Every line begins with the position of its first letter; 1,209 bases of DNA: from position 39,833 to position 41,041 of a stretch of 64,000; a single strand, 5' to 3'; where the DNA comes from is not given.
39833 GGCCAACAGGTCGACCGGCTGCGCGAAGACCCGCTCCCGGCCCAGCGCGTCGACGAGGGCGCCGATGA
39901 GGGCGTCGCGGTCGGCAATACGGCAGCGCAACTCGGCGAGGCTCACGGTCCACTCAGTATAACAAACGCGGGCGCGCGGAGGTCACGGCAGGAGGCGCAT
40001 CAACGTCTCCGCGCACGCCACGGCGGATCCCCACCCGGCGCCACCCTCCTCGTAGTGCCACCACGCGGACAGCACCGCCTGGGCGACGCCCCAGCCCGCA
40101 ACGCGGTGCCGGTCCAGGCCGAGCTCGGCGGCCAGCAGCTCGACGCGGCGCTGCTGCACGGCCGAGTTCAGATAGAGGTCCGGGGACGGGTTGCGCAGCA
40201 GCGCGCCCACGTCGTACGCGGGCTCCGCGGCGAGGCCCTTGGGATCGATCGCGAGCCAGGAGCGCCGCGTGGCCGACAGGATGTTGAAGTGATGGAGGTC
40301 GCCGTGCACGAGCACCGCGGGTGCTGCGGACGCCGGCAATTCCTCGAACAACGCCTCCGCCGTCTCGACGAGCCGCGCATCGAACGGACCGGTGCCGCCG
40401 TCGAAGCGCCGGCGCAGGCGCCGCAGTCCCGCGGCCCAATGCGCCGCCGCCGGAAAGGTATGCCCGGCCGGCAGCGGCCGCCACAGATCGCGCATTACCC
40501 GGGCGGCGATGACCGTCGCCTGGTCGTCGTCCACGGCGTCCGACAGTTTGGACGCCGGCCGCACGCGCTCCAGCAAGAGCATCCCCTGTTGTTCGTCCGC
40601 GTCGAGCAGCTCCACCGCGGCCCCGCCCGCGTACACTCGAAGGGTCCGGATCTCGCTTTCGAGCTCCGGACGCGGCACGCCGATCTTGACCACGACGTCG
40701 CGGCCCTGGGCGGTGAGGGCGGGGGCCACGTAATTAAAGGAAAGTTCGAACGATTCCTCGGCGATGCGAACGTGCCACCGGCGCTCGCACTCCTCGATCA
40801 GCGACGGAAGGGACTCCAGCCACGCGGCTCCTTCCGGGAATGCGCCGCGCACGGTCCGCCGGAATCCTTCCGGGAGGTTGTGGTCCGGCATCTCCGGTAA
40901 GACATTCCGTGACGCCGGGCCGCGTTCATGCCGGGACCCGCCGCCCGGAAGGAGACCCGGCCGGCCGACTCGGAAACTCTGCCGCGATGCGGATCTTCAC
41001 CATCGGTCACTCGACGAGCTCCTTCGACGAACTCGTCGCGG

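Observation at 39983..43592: Two aminoglycoside-modifying enzyme homologs (APH(6)-like and AAC(6')-Ib-like) in one accessory stretch of a high-GC environmental genome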

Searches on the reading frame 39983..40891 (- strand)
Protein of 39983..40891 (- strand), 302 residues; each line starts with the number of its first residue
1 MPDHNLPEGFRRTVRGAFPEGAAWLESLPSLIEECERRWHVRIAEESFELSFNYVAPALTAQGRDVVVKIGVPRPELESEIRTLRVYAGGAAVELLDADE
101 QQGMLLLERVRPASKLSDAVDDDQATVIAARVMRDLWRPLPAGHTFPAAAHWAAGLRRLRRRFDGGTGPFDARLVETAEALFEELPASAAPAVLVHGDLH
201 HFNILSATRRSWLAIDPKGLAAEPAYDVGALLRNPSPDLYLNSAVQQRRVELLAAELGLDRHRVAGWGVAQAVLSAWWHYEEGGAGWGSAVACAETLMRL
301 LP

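Call 3: search_protein_families(library=pfam, proteins=[window:39983-40891:-], max_evalue=0.01)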
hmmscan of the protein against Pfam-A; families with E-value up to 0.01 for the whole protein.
window:39983-40891:- (302 aa): 2 families
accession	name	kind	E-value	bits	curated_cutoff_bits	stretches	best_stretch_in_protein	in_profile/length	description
PF04655.20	APH_6_hur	-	8.3e-42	143.7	27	1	38-283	1-252/252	Aminoglycoside/hydroxyurea antibiotic resistance kinase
PF01636.29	APH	-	4.2e-08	33.7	23.2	1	61-234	19-212/239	Phosphotransferase enzyme family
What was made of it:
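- Checked: APH-like ORF, 39983-40891 (-), 302 aa: PF04655 APH_6_hur E 8e-42, full profile length (call 3).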

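Call 4: search_protein_families(library=ncbifam, proteins=[window:39983-40891:-], max_evalue=0.01)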
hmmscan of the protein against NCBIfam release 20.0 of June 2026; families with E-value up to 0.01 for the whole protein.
window:39983-40891:- (302 aa): 7 families
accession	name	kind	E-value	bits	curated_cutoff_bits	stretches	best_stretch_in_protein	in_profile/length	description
NF012171.0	APH_6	equivalog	4.6e-38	131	325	1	38-294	2-264/270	APH(6)-I family aminoglycoside O-phosphotransferase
NF012160.0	APH_6_Steno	exception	1.7e-24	86.1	550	1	37-284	7-251/270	APH(6) family putative aminoglycoside O-phosphotransferase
NF033614.1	APH_6_Ic_gen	exception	1.8e-18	66.5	460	1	27-284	6-259/278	APH(6)-I family aminoglycoside O-phosphotransferase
NF000011.2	APH_6_Ic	exception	2.3e-13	49.7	500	1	65-296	41-272/280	aminoglycoside O-phosphotransferase APH(6)-Ic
NF033068.1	APH_3p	equivalog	1.7e-05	24.5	205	1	61-216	32-199/255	APH(3') family aminoglycoside O-phosphotransferase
NF038156.1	lant_syn_V_LxmK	equivalog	0.0014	17.8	315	0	171-231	172-230/347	class V lanthionine synthetase subunit LxmK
TIGR01767.2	MTRK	equivalog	0.0084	15.2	275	0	192-248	226-282/401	S-methyl-5-thioribose kinase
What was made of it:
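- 39983..40891 (-): 302-aa PF04655 (APH_6_hur) small-molecule kinase. Lies 36 bp upstream of glcD on the same strand. NCBIfam APH_6 131 bits against a cut-off of 325 (calls 3, 4).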

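Call 6: search_solved_structures(query=window:39983-40891:-, show_alignments=2)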
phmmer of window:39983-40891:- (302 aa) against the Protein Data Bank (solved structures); distinct sequences matched with E-value up to 0.001: 0.
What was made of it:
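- Closest known: APH. Different: No solved APH(6) structure is available for comparison (call 6).
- Tried and rejected: Sequence search of the kinase against PDB: no hit at E<=1e-3 (call 6).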

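Call 8: find_encoding_contigs(protein=window:39983-40891:-, flank=10000, max_places=6)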
Protein window:39983-40891:- (302 aa): 5 contigs read that carry it; 5 places shown.
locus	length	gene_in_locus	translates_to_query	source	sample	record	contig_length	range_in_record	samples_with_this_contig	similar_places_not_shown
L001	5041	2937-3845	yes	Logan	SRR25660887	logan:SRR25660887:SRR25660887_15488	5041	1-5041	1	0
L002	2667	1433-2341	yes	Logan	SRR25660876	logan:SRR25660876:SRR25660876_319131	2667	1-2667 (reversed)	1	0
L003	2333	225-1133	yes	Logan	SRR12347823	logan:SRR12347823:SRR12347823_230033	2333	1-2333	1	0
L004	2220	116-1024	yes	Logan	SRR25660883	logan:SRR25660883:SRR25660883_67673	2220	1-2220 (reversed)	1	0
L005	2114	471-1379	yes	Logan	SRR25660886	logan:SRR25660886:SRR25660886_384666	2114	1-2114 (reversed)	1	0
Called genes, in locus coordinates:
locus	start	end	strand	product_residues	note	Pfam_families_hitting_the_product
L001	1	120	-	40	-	?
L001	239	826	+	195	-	PF13302:Acetyltransf_3, PF00583:Acetyltransf_1 (weak), PF13523:Acetyltransf_8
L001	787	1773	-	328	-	-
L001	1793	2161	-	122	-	PF07883:Cupin_2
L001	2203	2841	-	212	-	PF04343:DUF488, PF22751:DUF488-N3a (weak)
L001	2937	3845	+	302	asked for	PF04655:APH_6_hur, PF01636:APH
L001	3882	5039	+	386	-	?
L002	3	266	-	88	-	?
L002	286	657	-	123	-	PF07883:Cupin_2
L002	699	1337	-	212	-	PF04343:DUF488, PF22751:DUF488-N3a (weak)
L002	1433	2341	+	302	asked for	PF04655:APH_6_hur, PF01636:APH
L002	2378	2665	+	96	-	?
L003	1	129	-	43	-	?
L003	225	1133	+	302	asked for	PF04655:APH_6_hur, PF01636:APH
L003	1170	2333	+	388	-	?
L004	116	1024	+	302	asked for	PF04655:APH_6_hur, PF01636:APH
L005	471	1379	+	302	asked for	PF04655:APH_6_hur, PF01636:APH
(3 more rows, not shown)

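Call 19: find_homologous_proteins(query=window:39983-40891:-, max_evalue=1e-10)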
Query window:39983-40891:- (302 aa): 2963 proteins with E <= 1e-10 among 8000 candidates; the best 120 are listed.
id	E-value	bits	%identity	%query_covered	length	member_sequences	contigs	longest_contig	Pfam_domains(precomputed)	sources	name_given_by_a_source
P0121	1.7e-197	673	100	100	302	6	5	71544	PF04655.21,PF01636.30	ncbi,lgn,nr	ncbi:MAG TPA: aminoglycoside phosphotransferase family protein [bacterium]|nr:aminoglycoside phospho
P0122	6.2e-175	599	89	100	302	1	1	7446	PF04655.21,PF01636.30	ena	-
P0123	9.3e-144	496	75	99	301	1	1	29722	PF04655.21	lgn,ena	-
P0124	1.7e-138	479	73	98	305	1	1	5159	PF04655.21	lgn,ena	-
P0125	9.0e-134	464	70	99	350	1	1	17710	PF04655.21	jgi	jgi:streptomycin 6-kinase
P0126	1.3e-133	463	70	100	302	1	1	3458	PF04655.21,PF01636.30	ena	-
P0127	7.1e-133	461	70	100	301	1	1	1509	PF04655.21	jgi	-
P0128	7.6e-133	461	70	100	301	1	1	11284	PF04655.21,PF01636.30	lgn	-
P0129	2.7e-132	459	71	99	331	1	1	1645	PF04655.21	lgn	-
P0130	7.2e-130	451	69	100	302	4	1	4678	PF04655.21,PF01636.30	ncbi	-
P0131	3.2e-129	449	72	94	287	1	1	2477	PF04655.21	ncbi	-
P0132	8.9e-129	447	68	99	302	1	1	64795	PF04655.21,PF01636.30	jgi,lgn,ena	-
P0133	1.2e-128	447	69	100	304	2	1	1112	PF04655.21,PF01636.30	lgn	-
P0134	1.6e-127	443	69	98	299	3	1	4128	PF04655.21,PF01636.30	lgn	-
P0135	1.8e-127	443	69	98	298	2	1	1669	PF04655.21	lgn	-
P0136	3.1e-125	436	68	97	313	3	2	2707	PF04655.21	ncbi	-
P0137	1.7e-124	433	65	100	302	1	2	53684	PF04655.21,PF01636.30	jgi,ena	-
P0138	3.0e-124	432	68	98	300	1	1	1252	PF04655.21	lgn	-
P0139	1.4e-121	424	70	90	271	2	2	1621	PF04655.21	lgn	-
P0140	3.0e-121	423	63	100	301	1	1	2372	PF04655.21,PF01636.30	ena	-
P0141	4.3e-121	422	65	97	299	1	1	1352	PF04655.21,PF01636.30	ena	-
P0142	6.5e-120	418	69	89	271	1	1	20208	PF04655.21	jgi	jgi:streptomycin 6-kinase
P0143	4.1e-117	409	64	98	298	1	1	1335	PF04655.21,PF01636.30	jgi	jgi:streptomycin 6-kinase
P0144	9.3e-117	408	61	100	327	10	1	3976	PF04655.21,PF01636.30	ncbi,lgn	-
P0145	7.3e-116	405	61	100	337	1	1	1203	PF04655.21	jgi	jgi:streptomycin 6-kinase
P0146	2.0e-115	403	62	99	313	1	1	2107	PF04655.21,PF01636.30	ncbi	-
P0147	3.4e-114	399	61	99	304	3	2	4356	PF04655.21,PF01636.30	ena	-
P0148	2.4e-112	393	61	98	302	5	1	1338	PF04655.21,PF01636.30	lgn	-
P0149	4.6e-112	392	62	99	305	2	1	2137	PF04655.21,PF01636.30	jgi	jgi:streptomycin 6-kinase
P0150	7.6e-112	392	61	98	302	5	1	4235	PF04655.21,PF01636.30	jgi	jgi:streptomycin 6-kinase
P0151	1.7e-111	391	61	99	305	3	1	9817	PF04655.21,PF01636.30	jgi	jgi:streptomycin 6-kinase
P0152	3.5e-111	390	60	99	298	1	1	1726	PF04655.21,PF01636.30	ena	-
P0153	4.9e-111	389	60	98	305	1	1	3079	PF04655.21,PF01636.30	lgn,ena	-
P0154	1.4e-110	388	60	99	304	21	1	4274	PF04655.21,PF01636.30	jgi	-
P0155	5.6e-110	386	59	98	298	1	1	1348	PF04655.21,PF01636.30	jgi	jgi:streptomycin 6-kinase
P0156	1.2e-109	384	60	98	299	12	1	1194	PF04655.21,PF01636.30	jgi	jgi:streptomycin 6-kinase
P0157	1.2e-109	384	61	98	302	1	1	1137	PF04655.21,PF01636.30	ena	-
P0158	1.8e-109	384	61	98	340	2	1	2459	PF04655.21,PF01636.30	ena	-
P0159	3.3e-109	383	61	98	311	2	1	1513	PF04655.21,PF01636.30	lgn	-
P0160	6.9e-109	382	60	99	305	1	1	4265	PF04655.21,PF01636.30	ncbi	-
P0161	9.5e-109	382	61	95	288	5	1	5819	PF04655.21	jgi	jgi:streptomycin 6-kinase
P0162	1.0e-108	381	60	99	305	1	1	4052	PF04655.21,PF01636.30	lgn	-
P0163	1.4e-108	381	59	99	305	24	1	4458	PF04655.21,PF01636.30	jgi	-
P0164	3.7e-108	380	71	82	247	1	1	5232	PF04655.21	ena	-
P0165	5.6e-108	379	57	100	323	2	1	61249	PF04655.21,PF01636.30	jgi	jgi:streptomycin 6-kinase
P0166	6.2e-108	379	60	98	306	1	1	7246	PF04655.21,PF01636.30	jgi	jgi:streptomycin 6-kinase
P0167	1.9e-107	377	58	100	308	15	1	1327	PF04655.21,PF01636.30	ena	-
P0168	2.2e-107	377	59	99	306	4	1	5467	PF04655.21,PF01636.30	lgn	-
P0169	3.7e-107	376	57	99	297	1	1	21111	PF04655.21,PF01636.30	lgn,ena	-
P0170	4.7e-107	376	57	98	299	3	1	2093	PF04655.21,PF01636.30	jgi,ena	-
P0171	4.7e-107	376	58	100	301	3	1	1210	PF04655.21,PF01636.30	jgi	jgi:streptomycin 6-kinase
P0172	6.7e-107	375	58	98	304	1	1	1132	PF04655.21,PF01636.30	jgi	jgi:streptomycin 6-kinase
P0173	2.0e-106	374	59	97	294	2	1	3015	PF04655.21,PF01636.30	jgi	-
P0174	2.0e-106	374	59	98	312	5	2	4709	PF04655.21,PF01636.30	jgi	-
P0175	3.5e-106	373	60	93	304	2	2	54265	PF04655.21,PF01636.30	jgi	jgi:streptomycin 6-kinase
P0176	3.6e-106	373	60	95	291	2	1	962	PF04655.21,PF01636.30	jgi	jgi:streptomycin 6-kinase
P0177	6.0e-106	372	59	100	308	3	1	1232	PF04655.21,PF01636.30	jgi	-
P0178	8.8e-106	372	58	99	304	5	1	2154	PF04655.21,PF01636.30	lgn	-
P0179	1.5e-105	371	59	98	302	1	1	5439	PF04655.21,PF01636.30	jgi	jgi:streptomycin 6-kinase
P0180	1.6e-105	371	58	100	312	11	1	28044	PF04655.21,PF01636.30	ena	-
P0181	5.8e-105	369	59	95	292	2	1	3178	PF04655.21,PF01636.30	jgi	-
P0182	6.6e-105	369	59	98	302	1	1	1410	PF04655.21,PF01636.30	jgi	jgi:streptomycin 6-kinase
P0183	1.4e-104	368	59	98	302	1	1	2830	PF04655.21,PF01636.30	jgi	jgi:streptomycin 6-kinase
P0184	1.5e-104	368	56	100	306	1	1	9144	PF04655.21,PF01636.30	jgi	jgi:streptomycin 6-kinase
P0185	1.5e-104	368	57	100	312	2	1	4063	PF04655.21,PF01636.30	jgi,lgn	jgi:streptomycin 6-kinase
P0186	3.0e-104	367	59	98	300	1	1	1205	PF04655.21,PF01636.30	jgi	jgi:streptomycin 6-kinase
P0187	1.1e-103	365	57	94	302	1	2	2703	PF04655.21,PF01636.30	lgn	-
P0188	1.5e-103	364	57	99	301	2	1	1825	PF04655.21,PF01636.30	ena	-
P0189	1.5e-103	364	60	95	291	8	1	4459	PF04655.21,PF01636.30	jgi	-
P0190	1.6e-103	364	58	98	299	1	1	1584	PF04655.21,PF01636.30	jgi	jgi:streptomycin 6-kinase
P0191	2.0e-103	364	58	99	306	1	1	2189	PF04655.21,PF01636.30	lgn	-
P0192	2.9e-103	364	54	100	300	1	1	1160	PF04655.21,PF01636.30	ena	-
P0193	3.1e-103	363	58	97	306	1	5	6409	PF04655.21,PF01636.30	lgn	-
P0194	3.5e-103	363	58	97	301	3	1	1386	PF04655.21,PF01636.30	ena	-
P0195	3.9e-103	363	56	97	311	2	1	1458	PF04655.21,PF01636.30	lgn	-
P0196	6.0e-103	362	58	94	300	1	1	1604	PF04655.21,PF01636.30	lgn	-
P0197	1.1e-102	362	60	97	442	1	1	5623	PF13673.14,PF04655.21,PF13508.14,PF00583.32,PF01636.30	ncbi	-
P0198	1.1e-102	362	57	98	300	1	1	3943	PF04655.21,PF01636.30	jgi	jgi:streptomycin 6-kinase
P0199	1.3e-102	361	58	94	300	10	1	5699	PF04655.21,PF01636.30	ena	-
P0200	1.3e-102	361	57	99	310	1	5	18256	PF04655.21,PF01636.30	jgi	jgi:streptomycin 6-kinase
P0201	1.9e-102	361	58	94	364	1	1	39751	PF04655.21,PF01636.30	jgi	jgi:streptomycin 6-kinase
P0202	2.5e-102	360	57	99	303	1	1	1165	PF04655.21,PF01636.30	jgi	-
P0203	3.3e-102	360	58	95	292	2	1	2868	PF04655.21,PF01636.30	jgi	jgi:streptomycin 6-kinase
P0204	5.1e-102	359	57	98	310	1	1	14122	PF04655.21,PF01636.30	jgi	jgi:streptomycin 6-kinase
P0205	6.4e-102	359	56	96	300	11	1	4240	PF04655.21,PF01636.30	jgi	-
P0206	6.4e-102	359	56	97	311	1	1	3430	PF04655.21,PF01636.30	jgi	jgi:streptomycin 6-kinase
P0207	6.9e-102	359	56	98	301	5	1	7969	PF04655.21,PF01636.30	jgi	jgi:streptomycin 6-kinase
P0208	7.5e-102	359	58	98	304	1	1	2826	PF04655.21,PF01636.30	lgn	-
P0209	8.1e-102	359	56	98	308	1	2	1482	PF04655.21,PF01636.30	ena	-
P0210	9.2e-102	359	58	94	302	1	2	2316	PF04655.21,PF01636.30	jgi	jgi:streptomycin 6-kinase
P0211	9.3e-102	359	56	99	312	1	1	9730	PF04655.21,PF01636.30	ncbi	-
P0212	1.0e-101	358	55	98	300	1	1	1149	PF04655.21,PF01636.30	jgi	jgi:streptomycin 6-kinase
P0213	1.2e-101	358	59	99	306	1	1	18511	PF04655.21,PF01636.30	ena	-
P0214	1.3e-101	358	57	99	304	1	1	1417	PF04655.21,PF01636.30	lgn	-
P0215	2.2e-101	357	56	96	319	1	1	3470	PF04655.21,PF01636.30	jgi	jgi:streptomycin 6-kinase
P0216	2.3e-101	357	56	93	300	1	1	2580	PF04655.21,PF01636.30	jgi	-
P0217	2.4e-101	357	57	97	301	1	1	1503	PF04655.21,PF01636.30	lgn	-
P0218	4.0e-101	356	58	95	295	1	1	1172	PF04655.21,PF01636.30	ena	-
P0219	4.0e-101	356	59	93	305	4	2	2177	PF04655.21,PF01636.30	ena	-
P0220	6.5e-101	356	58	97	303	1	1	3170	PF04655.21,PF01636.30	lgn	-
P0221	7.1e-101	356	55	97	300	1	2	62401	PF04655.21,PF01636.30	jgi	-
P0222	7.5e-101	356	56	98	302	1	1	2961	PF04655.21,PF01636.30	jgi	jgi:streptomycin 6-kinase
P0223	7.6e-101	356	57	98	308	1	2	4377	PF04655.21,PF01636.30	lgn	-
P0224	1.0e-100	355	56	97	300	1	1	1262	PF04655.21,PF01636.30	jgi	-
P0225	1.1e-100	355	56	98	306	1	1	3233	PF04655.21,PF01636.30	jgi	jgi:streptomycin 6-kinase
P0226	1.1e-100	355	58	97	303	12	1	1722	PF04655.21,PF01636.30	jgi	-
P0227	1.1e-100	355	59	94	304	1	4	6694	PF04655.21,PF01636.30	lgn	-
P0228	1.2e-100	355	56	99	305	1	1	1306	PF04655.21,PF01636.30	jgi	jgi:streptomycin 6-kinase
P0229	1.2e-100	355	59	93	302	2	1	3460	PF04655.21,PF01636.30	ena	-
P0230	2.1e-100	354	58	97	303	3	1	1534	PF04655.21,PF01636.30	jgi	-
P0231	3.0e-100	354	57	97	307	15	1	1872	PF04655.21,PF01636.30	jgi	-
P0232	3.5e-100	353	61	92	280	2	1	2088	PF04655.21,PF01636.30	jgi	jgi:streptomycin 6-kinase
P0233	3.6e-100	353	57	97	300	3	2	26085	PF04655.21,PF01636.30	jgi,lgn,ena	-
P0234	3.7e-100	353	56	99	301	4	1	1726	PF04655.21,PF01636.30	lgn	-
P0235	3.9e-100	353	56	98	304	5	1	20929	PF04655.21,PF01636.30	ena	-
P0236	3.9e-100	353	57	99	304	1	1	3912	PF04655.21,PF01636.30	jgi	jgi:streptomycin 6-kinase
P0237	3.9e-100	353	55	97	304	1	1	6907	PF04655.21,PF01636.30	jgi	jgi:streptomycin 6-kinase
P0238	4.1e-100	353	56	97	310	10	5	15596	PF04655.21,PF01636.30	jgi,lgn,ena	jgi:Streptomycin 6-kinase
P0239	4.9e-100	353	59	98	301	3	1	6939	PF04655.21,PF01636.30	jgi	jgi:streptomycin 6-kinase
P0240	5.1e-100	353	57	97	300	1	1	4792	PF04655.21,PF01636.30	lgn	-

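Call 20: find_encoding_contigs(protein=P0122, flank=8000, max_places=2)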
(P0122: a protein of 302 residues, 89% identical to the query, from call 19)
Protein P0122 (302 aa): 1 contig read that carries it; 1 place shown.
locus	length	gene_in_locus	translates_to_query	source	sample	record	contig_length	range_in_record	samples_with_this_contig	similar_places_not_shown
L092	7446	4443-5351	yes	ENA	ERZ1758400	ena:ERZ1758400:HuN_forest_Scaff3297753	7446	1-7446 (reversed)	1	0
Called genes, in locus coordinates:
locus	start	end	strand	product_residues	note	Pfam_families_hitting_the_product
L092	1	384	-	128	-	?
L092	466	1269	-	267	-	PF01209:Ubie_methyltran, PF13489:Methyltransf_23, PF05175:MTS (weak), PF13847:Methyltransf_31, PF08241:Methyltransf_11, PF08242:Methyltransf_12, PF13649:Methyltransf_25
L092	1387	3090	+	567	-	PF13302:Acetyltransf_3, PF13523:Acetyltransf_8, PF00583:Acetyltransf_1 (weak), PF01135:PCMT, PF08704:GCD14 (weak), PF13649:Methyltransf_25 (weak), PF13847:Methyltransf_31 (weak)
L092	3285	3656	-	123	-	PF07883:Cupin_2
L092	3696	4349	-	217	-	PF04343:DUF488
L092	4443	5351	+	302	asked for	PF04655:APH_6_hur, PF01636:APH (weak)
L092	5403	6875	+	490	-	PF01565:FAD_binding_4, PF02913:FAD-oxidase_C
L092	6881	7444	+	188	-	?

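Call 21: find_encoding_contigs(protein=P0123, flank=8000, max_places=2)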
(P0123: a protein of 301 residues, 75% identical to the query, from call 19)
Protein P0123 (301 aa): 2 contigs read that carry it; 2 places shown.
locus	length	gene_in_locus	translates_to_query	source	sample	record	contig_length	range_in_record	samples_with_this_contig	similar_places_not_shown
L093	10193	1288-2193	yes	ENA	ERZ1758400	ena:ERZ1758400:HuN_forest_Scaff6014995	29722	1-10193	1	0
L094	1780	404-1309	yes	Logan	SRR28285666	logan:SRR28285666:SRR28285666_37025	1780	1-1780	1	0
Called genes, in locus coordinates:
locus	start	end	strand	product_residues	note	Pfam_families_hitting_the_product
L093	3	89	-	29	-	?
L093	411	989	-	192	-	PF04343:DUF488, PF22751:DUF488-N3a (weak)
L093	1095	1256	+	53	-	-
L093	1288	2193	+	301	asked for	PF04655:APH_6_hur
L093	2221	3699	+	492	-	PF01565:FAD_binding_4, PF02913:FAD-oxidase_C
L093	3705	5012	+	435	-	PF00037:Fer4 (faint), PF12797:Fer4_2 (faint), PF13237:Fer4_10 (weak), PF12838:Fer4_7, PF13183:Fer4_8, PF13484:Fer4_16, PF13534:Fer4_17, PF02754:CCG, +2 more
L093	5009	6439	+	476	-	PF01565:FAD_binding_4, PF02913:FAD-oxidase_C (faint)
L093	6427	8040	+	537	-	PF06609:TRI12, PF00083:Sugar_tr, PF07690:MFS_1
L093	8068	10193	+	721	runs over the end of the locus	PF03065:Glyco_hydro_57, PF09094:AmyA-A_glucT_m, PF09095:AmyA-gluTrfs_C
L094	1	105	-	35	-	?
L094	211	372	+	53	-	-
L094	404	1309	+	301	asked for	PF04655:APH_6_hur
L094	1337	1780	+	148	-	?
